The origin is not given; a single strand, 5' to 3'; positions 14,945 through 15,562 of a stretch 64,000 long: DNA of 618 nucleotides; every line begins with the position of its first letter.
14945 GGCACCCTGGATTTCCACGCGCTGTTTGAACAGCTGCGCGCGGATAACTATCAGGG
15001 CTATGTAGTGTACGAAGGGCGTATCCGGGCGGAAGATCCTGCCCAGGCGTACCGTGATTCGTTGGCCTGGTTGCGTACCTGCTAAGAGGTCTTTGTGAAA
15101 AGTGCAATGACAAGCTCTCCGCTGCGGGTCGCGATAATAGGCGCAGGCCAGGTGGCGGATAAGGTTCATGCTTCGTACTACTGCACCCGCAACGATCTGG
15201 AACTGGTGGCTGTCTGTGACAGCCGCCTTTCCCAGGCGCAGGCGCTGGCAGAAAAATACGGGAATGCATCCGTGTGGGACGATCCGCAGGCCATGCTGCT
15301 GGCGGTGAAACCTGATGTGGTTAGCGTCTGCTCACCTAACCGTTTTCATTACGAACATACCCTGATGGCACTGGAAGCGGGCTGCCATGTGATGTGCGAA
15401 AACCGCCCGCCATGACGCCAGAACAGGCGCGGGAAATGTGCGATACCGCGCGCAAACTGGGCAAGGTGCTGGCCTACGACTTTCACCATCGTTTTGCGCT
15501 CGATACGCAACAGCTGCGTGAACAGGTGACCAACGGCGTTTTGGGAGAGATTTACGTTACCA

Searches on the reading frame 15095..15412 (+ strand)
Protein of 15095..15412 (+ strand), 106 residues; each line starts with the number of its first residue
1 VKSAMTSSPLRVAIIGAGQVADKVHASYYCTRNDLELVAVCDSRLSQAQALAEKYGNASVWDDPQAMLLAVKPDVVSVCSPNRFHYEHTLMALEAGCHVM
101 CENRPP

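Call 53: find_encoding_contigs(protein=window:15095-15412:+, flank=3000, max_places=10)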
Protein seq(106 aa) (106 aa): 24 contigs read that carry it; 7 places shown.
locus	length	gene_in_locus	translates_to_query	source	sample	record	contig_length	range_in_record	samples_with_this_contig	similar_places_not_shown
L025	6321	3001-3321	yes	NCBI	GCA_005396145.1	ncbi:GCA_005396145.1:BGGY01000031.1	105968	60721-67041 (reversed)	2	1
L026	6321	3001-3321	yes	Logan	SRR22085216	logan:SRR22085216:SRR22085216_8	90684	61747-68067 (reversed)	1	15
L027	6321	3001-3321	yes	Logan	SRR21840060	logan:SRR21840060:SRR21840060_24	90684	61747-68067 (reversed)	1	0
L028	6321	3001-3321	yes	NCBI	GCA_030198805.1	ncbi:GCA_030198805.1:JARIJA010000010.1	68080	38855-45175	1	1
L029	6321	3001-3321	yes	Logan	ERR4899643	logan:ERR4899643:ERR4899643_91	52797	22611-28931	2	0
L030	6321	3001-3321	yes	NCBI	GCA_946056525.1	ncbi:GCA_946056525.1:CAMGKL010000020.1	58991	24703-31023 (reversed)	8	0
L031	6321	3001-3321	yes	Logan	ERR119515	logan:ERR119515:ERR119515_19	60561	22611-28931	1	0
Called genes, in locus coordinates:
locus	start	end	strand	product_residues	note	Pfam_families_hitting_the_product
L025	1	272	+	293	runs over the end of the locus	PF00528:BPD_transp_1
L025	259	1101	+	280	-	PF00528:BPD_transp_1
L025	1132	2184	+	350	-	PF00107:ADH_zinc_N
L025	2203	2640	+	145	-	PF01261:AP_endonuc_2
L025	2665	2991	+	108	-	PF01261:AP_endonuc_2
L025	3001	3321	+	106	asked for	PF01408:GFO_IDH_MocA, PF03447:NAD_binding_3 (weak)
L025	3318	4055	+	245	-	PF02894:GFO_IDH_MocA_C, PF22725:GFO_IDH_MocA_C3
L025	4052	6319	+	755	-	PF03636:Glyco_hydro_65N, PF03632:Glyco_hydro_65m, PF03633:Glyco_hydro_65C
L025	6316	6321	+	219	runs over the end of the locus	PF00702:Hydrolase, PF13419:HAD_2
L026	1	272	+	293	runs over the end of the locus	PF00528:BPD_transp_1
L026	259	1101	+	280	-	PF00528:BPD_transp_1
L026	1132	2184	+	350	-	PF00107:ADH_zinc_N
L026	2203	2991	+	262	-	PF01261:AP_endonuc_2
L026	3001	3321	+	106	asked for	PF01408:GFO_IDH_MocA, PF03447:NAD_binding_3 (weak)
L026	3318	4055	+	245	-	PF02894:GFO_IDH_MocA_C, PF22725:GFO_IDH_MocA_C3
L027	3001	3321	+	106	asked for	PF01408:GFO_IDH_MocA, PF03447:NAD_binding_3 (weak)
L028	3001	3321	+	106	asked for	PF01408:GFO_IDH_MocA, PF03447:NAD_binding_3 (weak)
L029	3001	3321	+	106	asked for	PF01408:GFO_IDH_MocA, PF03447:NAD_binding_3 (weak)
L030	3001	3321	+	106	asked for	PF01408:GFO_IDH_MocA, PF03447:NAD_binding_3 (weak)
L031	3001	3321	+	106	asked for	PF01408:GFO_IDH_MocA, PF03447:NAD_binding_3 (weak)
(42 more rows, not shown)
